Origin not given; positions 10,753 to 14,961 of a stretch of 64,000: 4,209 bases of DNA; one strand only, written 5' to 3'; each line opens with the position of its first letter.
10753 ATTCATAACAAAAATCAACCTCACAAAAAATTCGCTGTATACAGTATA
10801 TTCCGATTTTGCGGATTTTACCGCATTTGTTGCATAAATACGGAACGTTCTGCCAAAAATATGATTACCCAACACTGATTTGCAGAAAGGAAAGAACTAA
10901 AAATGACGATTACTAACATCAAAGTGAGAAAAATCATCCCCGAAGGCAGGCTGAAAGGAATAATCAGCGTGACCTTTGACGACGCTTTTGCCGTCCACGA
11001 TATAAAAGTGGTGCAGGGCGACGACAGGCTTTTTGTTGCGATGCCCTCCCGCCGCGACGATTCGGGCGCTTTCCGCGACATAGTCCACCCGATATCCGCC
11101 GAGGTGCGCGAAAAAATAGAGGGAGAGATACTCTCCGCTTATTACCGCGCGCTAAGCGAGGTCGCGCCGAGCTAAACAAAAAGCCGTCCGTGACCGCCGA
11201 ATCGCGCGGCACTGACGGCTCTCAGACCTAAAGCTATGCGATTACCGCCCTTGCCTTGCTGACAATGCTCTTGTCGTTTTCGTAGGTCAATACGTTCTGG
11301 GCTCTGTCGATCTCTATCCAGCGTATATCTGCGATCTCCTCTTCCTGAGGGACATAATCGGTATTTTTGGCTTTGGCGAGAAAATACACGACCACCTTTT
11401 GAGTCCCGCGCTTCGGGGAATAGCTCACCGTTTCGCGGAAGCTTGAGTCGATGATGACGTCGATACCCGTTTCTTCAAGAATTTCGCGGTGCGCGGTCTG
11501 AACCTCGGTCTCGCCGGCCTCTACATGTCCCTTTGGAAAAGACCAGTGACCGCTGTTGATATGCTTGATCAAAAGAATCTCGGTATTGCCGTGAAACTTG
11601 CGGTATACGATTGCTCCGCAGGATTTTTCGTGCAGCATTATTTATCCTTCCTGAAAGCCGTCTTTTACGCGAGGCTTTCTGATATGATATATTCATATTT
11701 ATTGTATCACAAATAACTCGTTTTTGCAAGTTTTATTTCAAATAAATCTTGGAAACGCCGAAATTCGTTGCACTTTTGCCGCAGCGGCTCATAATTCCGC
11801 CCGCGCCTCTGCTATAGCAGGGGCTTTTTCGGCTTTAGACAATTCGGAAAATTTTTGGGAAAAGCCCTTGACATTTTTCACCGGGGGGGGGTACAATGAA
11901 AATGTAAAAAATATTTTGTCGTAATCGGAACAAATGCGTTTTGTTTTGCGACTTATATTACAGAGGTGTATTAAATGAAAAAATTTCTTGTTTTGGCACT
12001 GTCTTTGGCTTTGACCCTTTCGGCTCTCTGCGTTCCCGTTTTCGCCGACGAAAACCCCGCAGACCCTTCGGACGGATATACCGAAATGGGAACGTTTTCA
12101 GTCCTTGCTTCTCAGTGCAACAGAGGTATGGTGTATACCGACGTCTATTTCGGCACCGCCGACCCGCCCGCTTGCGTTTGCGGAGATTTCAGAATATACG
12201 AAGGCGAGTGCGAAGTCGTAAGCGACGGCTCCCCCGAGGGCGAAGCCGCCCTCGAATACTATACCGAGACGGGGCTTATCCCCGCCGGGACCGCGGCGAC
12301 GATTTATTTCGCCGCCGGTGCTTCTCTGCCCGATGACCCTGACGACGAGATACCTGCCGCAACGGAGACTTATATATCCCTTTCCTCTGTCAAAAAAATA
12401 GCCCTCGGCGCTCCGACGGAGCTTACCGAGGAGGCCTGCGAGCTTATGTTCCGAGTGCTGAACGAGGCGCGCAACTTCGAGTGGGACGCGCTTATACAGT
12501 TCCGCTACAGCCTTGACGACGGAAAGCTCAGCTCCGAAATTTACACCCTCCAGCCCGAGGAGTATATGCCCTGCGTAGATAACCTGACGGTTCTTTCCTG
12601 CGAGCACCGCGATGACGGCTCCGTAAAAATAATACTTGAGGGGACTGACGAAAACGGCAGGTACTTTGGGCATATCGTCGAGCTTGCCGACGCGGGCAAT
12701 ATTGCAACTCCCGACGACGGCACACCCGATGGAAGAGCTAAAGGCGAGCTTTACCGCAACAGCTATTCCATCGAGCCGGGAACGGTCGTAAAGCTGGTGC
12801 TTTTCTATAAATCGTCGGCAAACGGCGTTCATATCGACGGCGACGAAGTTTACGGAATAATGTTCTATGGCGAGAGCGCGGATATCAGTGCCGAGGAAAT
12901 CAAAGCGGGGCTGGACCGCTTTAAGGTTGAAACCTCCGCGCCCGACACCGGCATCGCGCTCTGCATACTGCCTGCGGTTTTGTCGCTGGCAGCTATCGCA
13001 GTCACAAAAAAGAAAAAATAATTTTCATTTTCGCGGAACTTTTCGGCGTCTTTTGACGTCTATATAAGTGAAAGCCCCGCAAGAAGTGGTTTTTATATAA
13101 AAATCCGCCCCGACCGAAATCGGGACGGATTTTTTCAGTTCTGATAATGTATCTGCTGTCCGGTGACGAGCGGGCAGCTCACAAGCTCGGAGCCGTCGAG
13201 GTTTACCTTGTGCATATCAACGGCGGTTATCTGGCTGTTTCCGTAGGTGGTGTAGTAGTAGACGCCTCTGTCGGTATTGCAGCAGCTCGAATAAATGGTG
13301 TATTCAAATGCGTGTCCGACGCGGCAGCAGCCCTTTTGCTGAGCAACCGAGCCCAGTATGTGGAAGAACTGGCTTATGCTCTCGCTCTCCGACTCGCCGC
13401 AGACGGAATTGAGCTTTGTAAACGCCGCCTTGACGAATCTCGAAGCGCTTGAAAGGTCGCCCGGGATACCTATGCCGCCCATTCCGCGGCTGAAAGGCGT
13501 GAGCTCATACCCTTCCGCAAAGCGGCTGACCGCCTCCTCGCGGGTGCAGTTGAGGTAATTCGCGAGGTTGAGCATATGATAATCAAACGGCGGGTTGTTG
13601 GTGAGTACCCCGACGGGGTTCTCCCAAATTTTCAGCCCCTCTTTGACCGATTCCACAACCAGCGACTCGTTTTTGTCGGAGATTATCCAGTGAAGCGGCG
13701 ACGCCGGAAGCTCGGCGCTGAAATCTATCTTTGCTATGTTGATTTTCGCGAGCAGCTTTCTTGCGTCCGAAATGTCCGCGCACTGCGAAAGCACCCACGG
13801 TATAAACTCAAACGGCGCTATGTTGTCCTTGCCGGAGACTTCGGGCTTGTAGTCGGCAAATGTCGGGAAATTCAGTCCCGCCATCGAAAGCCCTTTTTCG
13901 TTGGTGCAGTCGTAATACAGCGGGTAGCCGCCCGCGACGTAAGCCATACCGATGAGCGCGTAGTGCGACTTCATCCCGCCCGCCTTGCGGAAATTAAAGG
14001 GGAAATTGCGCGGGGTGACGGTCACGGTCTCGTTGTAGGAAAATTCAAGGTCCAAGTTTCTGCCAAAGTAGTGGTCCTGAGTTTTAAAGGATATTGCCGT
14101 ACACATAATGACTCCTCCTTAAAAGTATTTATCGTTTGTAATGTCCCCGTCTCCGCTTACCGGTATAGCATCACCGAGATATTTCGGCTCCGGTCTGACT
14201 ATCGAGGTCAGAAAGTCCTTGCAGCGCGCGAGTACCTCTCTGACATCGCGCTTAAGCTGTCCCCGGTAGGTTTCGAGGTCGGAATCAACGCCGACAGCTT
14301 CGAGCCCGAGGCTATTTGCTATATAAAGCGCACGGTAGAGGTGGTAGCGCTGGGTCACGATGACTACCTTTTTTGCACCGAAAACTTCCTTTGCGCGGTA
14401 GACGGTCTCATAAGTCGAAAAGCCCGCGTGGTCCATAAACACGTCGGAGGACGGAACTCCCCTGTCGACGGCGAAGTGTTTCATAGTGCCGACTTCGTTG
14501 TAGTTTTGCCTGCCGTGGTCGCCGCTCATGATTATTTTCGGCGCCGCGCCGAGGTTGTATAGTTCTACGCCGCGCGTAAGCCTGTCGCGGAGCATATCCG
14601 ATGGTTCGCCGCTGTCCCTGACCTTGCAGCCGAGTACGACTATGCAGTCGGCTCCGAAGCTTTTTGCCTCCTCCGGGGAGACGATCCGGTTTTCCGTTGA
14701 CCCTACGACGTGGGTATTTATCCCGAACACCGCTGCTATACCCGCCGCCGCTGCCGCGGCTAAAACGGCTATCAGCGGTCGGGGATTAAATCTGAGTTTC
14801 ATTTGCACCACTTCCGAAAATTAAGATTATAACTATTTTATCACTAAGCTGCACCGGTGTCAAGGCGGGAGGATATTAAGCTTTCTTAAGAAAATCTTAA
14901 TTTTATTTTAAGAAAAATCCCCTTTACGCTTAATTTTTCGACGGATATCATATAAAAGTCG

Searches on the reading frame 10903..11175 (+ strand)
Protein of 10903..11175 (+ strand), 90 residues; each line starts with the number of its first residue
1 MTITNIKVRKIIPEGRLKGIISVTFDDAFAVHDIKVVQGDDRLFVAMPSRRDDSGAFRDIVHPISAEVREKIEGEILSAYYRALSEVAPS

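Call 5: search_protein_families(library=pfam, proteins=[window:10903-11175:+], max_evalue=0.01)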
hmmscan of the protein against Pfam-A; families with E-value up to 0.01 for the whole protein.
window:10903-11175:+ (90 aa): 1 family
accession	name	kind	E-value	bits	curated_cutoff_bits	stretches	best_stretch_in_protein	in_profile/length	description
PF04026.17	SpoVG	-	2.7e-34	117.6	29.6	1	1-81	1-81/82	SpoVG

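Call 53: find_encoding_contigs(protein=window:10903-11172:+, flank=2500, max_places=10)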
Protein window:10903-11172:+ (90 aa): 23 contigs read that carry it; 10 places shown.
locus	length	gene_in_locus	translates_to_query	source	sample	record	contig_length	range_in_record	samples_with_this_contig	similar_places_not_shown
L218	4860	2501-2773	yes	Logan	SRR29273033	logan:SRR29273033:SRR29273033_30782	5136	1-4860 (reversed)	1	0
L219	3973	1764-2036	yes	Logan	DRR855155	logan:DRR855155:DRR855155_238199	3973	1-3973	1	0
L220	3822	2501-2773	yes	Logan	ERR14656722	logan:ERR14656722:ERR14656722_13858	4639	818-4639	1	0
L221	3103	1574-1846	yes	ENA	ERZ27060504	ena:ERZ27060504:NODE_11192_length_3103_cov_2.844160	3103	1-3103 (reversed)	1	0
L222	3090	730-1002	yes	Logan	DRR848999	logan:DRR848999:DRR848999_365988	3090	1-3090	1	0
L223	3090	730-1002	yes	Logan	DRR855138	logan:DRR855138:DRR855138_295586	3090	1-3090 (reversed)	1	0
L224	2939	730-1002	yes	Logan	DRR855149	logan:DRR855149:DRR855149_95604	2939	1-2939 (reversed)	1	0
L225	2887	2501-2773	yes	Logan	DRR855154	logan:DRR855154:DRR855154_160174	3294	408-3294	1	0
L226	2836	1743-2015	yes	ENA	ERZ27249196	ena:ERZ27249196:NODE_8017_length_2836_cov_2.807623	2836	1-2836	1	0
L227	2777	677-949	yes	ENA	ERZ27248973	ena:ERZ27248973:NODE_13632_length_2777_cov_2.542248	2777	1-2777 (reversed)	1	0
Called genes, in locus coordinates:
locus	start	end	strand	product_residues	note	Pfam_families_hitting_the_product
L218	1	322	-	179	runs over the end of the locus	PF28549:NDPSase_N (weak), PF00293:NUDIX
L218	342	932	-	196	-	PF01726:LexA_DNA_bind, PF00717:Peptidase_S24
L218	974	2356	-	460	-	PF01225:Mur_ligase, PF08245:Mur_ligase_M, PF02875:Mur_ligase_C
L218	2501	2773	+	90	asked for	PF04026:SpoVG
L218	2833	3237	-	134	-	PF00293:NUDIX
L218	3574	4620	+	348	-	-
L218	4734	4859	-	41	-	?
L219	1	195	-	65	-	?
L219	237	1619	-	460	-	PF01225:Mur_ligase, PF08245:Mur_ligase_M, PF02875:Mur_ligase_C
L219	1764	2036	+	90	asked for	PF04026:SpoVG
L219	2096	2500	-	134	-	PF00293:NUDIX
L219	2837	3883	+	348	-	-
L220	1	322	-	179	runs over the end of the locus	PF28549:NDPSase_N (weak), PF00293:NUDIX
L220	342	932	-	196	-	PF01726:LexA_DNA_bind, PF00717:Peptidase_S24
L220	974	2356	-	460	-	PF01225:Mur_ligase, PF08245:Mur_ligase_M, PF02875:Mur_ligase_C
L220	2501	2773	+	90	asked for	PF04026:SpoVG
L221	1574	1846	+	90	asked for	PF04026:SpoVG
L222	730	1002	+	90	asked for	PF04026:SpoVG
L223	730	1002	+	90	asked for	PF04026:SpoVG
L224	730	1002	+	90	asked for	PF04026:SpoVG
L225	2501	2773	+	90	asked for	PF04026:SpoVG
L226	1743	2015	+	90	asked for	PF04026:SpoVG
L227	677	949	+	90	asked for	PF04026:SpoVG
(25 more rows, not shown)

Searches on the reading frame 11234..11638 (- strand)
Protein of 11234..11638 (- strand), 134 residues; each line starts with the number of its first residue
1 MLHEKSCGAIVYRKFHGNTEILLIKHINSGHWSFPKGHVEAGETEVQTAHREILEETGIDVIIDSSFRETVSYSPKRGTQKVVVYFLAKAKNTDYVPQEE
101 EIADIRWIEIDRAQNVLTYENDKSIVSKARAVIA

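Call 5: search_protein_families(library=pfam, proteins=[window:11234-11638:-], max_evalue=0.01)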
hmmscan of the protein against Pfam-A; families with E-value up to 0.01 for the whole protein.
window:11234-11638:- (134 aa): 3 families
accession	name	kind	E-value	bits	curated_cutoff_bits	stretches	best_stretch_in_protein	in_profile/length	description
PF00293.34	NUDIX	-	1.2e-20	74.3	21.1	1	11-120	8-125/134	NUDIX domain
PF14815.12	NUDIX_4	-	4.9e-05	23.5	35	1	27-115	22-100/113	NUDIX domain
PF22327.2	Nudt16-like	-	0.0008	19.8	27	1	13-94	17-98/161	U8 snoRNA-decapping enzyme-like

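Call 18: find_encoding_contigs(protein=window:11237-11638:-, flank=1500, max_places=10)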
Protein window:11237-11638:- (134 aa): 6 contigs read that carry it; 6 places shown.
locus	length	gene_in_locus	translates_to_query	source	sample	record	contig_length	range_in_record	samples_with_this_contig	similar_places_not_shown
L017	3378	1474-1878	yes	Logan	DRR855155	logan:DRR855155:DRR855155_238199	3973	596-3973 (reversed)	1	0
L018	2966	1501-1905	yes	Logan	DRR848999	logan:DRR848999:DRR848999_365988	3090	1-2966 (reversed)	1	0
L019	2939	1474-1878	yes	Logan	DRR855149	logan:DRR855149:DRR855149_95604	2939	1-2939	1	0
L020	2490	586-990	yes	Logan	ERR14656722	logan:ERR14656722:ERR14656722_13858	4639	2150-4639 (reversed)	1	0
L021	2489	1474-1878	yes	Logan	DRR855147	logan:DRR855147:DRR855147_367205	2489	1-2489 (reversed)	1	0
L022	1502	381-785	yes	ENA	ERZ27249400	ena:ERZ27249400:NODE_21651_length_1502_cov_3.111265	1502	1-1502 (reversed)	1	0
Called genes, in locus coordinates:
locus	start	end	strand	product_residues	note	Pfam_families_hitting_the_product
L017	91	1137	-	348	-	-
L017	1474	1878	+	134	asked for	PF00293:NUDIX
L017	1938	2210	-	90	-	PF04026:SpoVG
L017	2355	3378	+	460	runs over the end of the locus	PF01225:Mur_ligase, PF08245:Mur_ligase_M, PF02875:Mur_ligase_C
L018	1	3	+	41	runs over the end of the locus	?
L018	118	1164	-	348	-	-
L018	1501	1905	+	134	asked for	PF00293:NUDIX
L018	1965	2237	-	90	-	PF04026:SpoVG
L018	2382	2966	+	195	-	?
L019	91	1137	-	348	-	-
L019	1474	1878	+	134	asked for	PF00293:NUDIX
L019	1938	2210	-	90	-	PF04026:SpoVG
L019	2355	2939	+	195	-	?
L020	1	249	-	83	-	?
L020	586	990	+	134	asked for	PF00293:NUDIX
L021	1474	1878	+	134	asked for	PF00293:NUDIX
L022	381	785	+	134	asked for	PF00293:NUDIX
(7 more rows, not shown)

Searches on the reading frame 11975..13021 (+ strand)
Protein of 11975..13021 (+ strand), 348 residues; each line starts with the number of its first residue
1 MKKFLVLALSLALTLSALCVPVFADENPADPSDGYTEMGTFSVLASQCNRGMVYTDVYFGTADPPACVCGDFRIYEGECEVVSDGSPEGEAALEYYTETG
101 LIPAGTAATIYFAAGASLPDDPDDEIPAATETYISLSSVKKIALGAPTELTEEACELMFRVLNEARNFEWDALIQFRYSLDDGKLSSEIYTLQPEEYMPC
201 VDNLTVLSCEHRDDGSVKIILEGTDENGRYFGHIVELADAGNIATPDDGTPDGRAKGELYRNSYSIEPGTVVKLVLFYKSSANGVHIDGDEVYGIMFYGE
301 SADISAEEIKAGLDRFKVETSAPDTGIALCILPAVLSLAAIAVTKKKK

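Call 5: search_protein_families(library=pfam, proteins=[window:11975-13021:+], max_evalue=0.01)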
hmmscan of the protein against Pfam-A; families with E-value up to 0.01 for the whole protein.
window:11975-13021:+ (348 aa): 0 families

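Call 17: find_encoding_contigs(protein=window:11975-13018:+, flank=1200, max_places=10)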
Protein window:11975-13018:+ (348 aa): 2 contigs read that carry it; 2 places shown.
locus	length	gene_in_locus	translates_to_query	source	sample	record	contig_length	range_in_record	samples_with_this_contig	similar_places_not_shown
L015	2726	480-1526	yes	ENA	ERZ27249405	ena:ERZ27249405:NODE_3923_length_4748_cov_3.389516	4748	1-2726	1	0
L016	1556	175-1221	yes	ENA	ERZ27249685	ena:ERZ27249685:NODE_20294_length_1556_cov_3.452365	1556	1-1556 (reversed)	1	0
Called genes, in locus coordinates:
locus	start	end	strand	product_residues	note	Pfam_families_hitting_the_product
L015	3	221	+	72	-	?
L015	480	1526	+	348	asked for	-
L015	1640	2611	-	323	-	PF02275:CBAH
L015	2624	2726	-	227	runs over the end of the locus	PF02698:DUF218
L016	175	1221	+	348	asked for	-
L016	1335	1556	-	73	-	?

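Call 27: find_related_loci(query=window:11975-13018:+, collection=genome_contigs, flank=1500)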
Query window:11975-13018:+ (348 aa) in genome_contigs; peptide patterns used: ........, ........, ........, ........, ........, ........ (x = any residue, [..] = any of these).
23 stretches matched a pattern, but none encodes a relative of the query by tblastn (E <= 1e-3).

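Call 28: find_homologous_proteins(query=window:11975-13018:+)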
Query window:11975-13018:+ (348 aa): 2 proteins with E <= 0.001 among 8000 candidates.
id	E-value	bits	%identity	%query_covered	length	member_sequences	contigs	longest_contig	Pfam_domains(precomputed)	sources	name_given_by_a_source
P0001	8.6e-225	764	97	100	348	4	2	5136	-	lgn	-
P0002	4.9e-145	501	66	100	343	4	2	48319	-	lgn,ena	-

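Call 29: find_encoding_contigs(protein=P0001, flank=1200, max_places=10)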
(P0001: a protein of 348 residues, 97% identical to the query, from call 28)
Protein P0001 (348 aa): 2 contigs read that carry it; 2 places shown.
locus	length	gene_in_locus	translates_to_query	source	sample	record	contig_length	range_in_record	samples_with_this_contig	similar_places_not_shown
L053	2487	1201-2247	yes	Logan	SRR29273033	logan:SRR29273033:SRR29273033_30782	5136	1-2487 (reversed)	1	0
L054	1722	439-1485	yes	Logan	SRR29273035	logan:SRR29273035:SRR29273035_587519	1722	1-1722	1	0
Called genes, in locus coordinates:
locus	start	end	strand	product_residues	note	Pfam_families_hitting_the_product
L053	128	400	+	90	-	PF04026:SpoVG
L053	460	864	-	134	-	PF00293:NUDIX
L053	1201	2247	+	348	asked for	-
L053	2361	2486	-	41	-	?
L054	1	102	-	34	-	?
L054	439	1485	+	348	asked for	-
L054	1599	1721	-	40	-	?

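Call 30: find_encoding_contigs(protein=P0002, flank=1200, max_places=10)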
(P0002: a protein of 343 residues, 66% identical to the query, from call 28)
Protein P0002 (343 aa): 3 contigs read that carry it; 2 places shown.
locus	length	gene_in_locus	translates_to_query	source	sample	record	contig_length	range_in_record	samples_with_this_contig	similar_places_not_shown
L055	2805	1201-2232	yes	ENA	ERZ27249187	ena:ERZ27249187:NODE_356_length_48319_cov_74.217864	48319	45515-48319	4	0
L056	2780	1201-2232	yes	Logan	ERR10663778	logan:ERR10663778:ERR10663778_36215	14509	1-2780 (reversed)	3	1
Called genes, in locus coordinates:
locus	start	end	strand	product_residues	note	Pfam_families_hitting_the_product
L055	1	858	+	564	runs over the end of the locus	-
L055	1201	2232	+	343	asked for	-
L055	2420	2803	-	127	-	?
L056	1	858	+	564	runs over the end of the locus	-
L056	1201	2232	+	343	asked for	-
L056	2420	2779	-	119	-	?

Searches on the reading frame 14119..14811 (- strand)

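Call 5: search_protein_families(library=pfam, proteins=[window:14119-14811:-], max_evalue=0.01)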
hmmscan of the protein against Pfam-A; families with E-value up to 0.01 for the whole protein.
window:14119-14811:- (230 aa): 1 family
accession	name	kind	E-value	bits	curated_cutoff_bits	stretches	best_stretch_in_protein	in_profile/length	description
PF02698.23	DUF218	-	7.2e-27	94.4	27.6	1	55-173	1-106/133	DUF218 domain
